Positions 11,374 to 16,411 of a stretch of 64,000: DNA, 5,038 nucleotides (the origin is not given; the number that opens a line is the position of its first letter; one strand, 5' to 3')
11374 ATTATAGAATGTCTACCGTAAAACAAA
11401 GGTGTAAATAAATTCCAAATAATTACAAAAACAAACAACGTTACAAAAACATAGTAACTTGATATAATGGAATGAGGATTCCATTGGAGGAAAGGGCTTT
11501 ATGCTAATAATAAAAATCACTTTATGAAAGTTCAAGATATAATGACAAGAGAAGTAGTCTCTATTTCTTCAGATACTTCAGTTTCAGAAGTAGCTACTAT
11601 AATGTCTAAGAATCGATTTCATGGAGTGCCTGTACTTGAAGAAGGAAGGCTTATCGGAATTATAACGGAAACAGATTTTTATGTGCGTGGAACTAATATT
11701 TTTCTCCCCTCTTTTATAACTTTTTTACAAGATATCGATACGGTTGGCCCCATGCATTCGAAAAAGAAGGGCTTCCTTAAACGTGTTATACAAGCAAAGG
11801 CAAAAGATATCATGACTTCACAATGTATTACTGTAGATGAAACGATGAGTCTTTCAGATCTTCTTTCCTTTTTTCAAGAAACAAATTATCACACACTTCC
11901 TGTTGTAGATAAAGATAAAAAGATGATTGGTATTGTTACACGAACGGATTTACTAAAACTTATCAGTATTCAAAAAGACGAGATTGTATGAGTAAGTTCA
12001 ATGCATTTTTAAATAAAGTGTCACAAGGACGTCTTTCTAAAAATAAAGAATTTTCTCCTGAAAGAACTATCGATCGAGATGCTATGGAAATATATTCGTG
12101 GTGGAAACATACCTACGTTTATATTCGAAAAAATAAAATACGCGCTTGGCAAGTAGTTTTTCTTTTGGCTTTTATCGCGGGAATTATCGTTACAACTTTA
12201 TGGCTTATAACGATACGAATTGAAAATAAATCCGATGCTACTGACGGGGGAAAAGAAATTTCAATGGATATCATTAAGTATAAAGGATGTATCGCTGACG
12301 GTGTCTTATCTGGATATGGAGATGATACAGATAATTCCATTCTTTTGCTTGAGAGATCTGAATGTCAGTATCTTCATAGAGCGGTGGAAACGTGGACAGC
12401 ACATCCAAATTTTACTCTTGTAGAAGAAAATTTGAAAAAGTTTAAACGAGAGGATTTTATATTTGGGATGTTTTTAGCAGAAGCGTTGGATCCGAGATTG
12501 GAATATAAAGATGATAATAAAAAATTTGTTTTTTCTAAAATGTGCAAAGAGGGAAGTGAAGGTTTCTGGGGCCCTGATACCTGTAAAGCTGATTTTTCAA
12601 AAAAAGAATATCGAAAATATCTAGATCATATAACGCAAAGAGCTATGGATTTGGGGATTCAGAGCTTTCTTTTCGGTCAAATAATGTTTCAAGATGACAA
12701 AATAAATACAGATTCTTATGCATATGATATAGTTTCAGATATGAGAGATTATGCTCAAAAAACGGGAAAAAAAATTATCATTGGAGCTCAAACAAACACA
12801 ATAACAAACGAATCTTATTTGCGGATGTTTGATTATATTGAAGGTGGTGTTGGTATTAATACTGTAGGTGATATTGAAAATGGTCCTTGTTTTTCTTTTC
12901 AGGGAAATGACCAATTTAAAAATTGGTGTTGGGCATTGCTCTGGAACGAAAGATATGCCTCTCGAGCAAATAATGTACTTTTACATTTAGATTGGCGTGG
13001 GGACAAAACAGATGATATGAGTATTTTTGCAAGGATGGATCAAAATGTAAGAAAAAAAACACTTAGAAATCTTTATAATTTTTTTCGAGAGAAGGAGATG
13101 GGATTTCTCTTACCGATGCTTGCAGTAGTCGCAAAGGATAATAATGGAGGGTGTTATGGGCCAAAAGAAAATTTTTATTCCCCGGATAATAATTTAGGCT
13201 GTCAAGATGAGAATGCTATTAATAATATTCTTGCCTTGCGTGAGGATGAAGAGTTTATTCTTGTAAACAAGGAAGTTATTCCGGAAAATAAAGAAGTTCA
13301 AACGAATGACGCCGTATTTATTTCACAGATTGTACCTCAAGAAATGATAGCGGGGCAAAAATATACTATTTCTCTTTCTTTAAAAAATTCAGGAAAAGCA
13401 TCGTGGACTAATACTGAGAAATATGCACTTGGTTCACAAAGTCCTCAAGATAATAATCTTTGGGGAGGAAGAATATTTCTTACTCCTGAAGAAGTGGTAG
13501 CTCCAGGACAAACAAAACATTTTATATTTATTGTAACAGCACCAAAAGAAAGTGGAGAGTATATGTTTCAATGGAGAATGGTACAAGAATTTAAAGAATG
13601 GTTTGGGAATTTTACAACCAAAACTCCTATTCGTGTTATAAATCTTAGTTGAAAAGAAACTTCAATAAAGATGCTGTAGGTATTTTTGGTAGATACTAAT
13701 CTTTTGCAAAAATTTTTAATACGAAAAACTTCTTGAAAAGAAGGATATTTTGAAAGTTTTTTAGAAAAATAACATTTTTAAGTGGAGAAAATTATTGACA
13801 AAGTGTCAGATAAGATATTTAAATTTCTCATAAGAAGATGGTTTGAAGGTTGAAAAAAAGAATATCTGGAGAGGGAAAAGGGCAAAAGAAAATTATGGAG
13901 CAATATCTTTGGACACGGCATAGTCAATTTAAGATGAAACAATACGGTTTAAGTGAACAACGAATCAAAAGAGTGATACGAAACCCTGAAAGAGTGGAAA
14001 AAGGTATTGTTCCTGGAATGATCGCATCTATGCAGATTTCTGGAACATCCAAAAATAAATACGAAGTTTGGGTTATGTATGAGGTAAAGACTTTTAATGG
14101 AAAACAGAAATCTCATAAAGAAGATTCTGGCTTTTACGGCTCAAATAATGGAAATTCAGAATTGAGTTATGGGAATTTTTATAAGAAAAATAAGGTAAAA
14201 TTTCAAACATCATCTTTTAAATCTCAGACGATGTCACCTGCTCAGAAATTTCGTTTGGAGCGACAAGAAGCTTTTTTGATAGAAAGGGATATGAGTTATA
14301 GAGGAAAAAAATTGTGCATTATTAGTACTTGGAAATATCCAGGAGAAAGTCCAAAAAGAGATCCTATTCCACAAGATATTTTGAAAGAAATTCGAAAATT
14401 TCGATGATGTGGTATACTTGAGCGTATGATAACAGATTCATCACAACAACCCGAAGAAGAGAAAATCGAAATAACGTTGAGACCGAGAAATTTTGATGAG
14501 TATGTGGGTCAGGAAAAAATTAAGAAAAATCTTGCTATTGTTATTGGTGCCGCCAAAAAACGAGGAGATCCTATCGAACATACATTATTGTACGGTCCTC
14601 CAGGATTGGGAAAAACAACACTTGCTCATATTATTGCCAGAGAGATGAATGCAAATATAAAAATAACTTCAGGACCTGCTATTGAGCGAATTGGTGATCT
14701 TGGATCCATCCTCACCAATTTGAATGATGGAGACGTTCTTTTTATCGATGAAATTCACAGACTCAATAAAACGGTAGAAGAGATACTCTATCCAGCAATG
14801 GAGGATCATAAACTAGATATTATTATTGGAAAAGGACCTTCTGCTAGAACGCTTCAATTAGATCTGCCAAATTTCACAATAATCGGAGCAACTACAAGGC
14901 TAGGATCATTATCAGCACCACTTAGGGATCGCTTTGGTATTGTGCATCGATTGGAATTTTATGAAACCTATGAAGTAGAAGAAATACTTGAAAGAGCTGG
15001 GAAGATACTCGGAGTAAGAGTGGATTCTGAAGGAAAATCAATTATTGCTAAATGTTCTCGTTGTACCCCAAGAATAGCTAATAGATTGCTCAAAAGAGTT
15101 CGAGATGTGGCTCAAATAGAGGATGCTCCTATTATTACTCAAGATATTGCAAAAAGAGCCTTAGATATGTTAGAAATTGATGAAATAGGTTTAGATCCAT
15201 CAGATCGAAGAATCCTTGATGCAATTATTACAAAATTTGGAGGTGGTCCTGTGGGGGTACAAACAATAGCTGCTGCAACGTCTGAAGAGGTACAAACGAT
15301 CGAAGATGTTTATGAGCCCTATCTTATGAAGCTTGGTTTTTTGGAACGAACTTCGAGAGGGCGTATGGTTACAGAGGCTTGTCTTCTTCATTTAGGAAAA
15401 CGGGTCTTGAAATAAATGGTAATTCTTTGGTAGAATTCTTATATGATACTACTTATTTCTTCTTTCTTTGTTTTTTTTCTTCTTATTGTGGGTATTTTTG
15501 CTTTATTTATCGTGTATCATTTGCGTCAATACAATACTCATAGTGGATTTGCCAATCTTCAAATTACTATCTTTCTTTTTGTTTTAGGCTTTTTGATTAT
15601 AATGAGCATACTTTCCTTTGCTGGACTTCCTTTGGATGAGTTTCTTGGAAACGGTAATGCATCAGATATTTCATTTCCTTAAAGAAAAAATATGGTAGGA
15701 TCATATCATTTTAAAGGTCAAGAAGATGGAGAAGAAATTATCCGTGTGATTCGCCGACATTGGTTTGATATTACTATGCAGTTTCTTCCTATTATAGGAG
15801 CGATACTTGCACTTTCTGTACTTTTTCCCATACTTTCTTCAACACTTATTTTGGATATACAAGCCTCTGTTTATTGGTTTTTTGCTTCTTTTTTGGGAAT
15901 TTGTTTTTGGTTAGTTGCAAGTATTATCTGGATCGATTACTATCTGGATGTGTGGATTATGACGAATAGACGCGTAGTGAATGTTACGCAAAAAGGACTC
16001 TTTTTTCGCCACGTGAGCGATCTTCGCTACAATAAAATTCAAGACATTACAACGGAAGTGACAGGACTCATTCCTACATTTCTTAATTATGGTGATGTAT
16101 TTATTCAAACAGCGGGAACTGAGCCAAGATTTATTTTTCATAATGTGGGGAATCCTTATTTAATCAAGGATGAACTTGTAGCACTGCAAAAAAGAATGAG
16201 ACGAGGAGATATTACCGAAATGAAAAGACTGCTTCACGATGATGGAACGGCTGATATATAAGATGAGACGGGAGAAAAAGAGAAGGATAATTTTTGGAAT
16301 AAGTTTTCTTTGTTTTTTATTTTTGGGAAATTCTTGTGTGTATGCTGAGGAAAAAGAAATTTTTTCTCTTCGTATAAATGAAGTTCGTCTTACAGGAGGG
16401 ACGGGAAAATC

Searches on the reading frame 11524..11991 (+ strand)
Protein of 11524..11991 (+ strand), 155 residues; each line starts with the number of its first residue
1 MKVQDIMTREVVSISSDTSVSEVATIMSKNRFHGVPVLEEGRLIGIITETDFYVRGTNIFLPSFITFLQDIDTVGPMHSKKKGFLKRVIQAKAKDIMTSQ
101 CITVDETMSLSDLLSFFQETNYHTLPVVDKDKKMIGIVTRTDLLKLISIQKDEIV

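Call 8: search_protein_families(library=pfam, proteins=[window:11524-11991:+], max_evalue=0.001)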
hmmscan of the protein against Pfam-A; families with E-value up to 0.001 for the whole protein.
window:11524-11991:+ (155 aa): 2 families
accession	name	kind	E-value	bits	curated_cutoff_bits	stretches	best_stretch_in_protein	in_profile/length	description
PF00571.33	CBS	-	9.2e-37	125.6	24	2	93-148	1-56/57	CBS domain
PF25432.1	FF_PRPF40A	-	0.00028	21.1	27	0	92-119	8-35/60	PRPF40A-like, FF domain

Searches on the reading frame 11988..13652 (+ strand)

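Call 8: search_protein_families(library=pfam, proteins=[window:11988-13652:+], max_evalue=0.001)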
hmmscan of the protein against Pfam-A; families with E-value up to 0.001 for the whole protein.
window:11988-13652:+ (554 aa): 1 family
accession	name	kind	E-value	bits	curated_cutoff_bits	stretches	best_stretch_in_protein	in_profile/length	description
PF16158.11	N_BRCA1_IG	-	3.2e-06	28.1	28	1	452-540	7-99/108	Ig-like domain from next to BRCA1 gene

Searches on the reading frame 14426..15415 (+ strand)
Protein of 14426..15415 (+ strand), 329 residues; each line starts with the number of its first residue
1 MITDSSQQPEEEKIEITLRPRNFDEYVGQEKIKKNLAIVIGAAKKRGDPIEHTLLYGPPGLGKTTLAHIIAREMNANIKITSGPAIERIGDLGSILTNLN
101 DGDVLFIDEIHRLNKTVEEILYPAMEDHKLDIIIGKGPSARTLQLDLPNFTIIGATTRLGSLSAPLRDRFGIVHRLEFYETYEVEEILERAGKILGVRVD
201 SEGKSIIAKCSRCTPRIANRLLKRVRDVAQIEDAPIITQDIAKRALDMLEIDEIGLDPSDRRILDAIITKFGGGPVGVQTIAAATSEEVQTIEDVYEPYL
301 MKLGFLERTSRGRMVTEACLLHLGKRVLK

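Call 8: search_protein_families(library=pfam, proteins=[window:14426-15415:+], max_evalue=0.001)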
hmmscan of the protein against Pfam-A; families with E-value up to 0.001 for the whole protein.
window:14426-15415:+ (329 aa): 15 families
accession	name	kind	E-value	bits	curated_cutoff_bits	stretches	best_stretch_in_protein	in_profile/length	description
PF05496.18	RuvB_N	-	1.3e-78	262.7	27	1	18-176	1-159/159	Holliday junction DNA helicase RuvB P-loop domain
PF17864.7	AAA_lid_4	-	5.4e-25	87.4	27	1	179-252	1-74/74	RuvB AAA lid domain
PF05491.19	RuvB_C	-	6.9e-24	84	24.7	1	253-323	1-71/72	RuvB C-terminal winged helix domain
PF00004.35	AAA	-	1.2e-21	77.9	21.2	1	54-174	2-127/131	ATPase family associated with various cellular activities (AAA)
PF07728.20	AAA_5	-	1.4e-12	48.3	22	1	52-170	1-139/139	AAA domain (dynein-related subfamily)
PF01078.27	Mg_chelatase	-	5.6e-06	26.4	20.3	0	24-71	3-43/207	Magnesium chelatase, subunit ChlI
PF13191.12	AAA_16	-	9.8e-06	26.6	32.6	1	27-81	3-56/167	AAA ATPase domain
PF13173.12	AAA_14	-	1.6e-05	25.3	27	1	53-134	5-95/129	AAA domain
PF06068.19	TIP49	-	4.4e-05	23.3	23.8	0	24-81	24-81/347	TIP49 P-loop domain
PF00910.28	RNA_helicase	-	6.9e-05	23.7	21.5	1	54-117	2-67/105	RNA helicase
PF00493.29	MCM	-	0.00017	21.2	23.3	0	24-132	24-152/224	MCM P-loop domain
PF13401.12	AAA_22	-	0.00023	21.9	27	0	52-74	7-29/130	AAA domain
PF20030.5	bpMoxR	-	0.00043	19.9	27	0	25-77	13-58/205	MoxR domain in the MoxR-vWA-beta-propeller ternary systems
PF03266.21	NTPase_1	-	0.00047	20.5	23.9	0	54-80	3-30/168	NTPase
PF07726.17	AAA_3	-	0.00052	20.3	27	0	52-79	1-28/131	ATPase family associated with various cellular activities (AAA)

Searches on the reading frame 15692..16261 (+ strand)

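Call 8: search_protein_families(library=pfam, proteins=[window:15692-16261:+], max_evalue=0.001)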
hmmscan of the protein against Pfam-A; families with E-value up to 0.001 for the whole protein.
window:15692-16261:+ (189 aa): 1 family
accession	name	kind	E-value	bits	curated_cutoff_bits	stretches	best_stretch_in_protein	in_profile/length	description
PF03703.20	bPH_2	-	3.6e-08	34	22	1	89-159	7-75/78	Bacterial PH domain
